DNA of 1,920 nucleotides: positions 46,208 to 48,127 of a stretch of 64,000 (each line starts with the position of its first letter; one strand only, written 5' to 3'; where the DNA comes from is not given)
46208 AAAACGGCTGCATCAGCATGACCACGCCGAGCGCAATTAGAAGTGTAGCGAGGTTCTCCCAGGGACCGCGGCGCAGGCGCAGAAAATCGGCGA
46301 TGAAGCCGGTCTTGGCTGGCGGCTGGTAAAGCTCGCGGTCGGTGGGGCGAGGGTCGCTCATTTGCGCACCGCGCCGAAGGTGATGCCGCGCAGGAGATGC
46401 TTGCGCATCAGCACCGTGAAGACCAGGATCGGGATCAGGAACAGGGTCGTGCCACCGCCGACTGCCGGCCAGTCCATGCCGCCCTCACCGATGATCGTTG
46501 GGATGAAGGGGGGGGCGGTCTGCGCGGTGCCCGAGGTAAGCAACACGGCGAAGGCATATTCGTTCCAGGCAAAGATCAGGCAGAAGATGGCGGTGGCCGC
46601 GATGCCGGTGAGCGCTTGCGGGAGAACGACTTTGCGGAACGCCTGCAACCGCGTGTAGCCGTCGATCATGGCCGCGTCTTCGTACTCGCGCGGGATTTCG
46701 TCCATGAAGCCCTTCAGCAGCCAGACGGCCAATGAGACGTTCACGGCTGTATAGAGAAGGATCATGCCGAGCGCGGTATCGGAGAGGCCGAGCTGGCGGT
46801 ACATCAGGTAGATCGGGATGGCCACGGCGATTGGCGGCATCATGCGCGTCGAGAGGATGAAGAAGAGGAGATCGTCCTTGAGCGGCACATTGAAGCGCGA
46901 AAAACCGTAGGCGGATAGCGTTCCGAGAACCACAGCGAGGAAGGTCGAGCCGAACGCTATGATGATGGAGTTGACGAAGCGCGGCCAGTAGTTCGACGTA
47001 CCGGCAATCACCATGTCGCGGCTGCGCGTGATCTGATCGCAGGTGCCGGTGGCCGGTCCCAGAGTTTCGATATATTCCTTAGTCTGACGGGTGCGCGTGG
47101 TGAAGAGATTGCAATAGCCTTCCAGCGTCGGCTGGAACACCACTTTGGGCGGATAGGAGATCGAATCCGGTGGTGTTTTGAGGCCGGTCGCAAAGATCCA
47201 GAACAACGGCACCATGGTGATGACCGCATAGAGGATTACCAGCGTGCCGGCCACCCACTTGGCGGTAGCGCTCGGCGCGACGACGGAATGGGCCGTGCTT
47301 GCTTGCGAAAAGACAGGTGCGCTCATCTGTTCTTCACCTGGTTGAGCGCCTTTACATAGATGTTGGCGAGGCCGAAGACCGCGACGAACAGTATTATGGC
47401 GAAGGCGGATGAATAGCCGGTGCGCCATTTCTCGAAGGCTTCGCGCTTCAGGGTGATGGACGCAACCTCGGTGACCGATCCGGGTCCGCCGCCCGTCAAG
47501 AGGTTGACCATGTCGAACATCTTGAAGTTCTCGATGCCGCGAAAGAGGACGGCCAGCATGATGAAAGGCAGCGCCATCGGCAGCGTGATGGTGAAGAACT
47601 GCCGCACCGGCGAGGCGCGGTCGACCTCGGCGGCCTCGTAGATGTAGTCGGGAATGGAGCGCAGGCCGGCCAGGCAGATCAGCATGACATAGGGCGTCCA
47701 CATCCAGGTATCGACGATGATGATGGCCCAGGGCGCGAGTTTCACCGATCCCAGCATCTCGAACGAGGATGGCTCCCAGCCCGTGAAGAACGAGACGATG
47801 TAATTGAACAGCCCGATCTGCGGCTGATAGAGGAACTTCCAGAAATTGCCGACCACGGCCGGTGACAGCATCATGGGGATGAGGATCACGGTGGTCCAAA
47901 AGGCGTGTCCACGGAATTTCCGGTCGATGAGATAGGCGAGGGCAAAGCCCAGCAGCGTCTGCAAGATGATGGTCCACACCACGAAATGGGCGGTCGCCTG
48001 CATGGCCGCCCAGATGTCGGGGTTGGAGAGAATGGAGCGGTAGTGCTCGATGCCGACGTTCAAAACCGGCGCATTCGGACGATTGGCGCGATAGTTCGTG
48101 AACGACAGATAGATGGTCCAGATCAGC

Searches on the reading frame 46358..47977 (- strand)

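Call 74: search_protein_families(library=pfam, proteins=[window:46358-47977:-], max_evalue=0.00001)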
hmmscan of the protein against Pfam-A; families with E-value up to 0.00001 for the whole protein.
window:46358-47977:- (539 aa): 1 family
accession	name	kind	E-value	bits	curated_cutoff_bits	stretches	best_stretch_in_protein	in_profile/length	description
PF00528.27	BPD_transp_1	-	2.3e-18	67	26.4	1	348-526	1-176/184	Binding-protein-dependent transport system inner membrane component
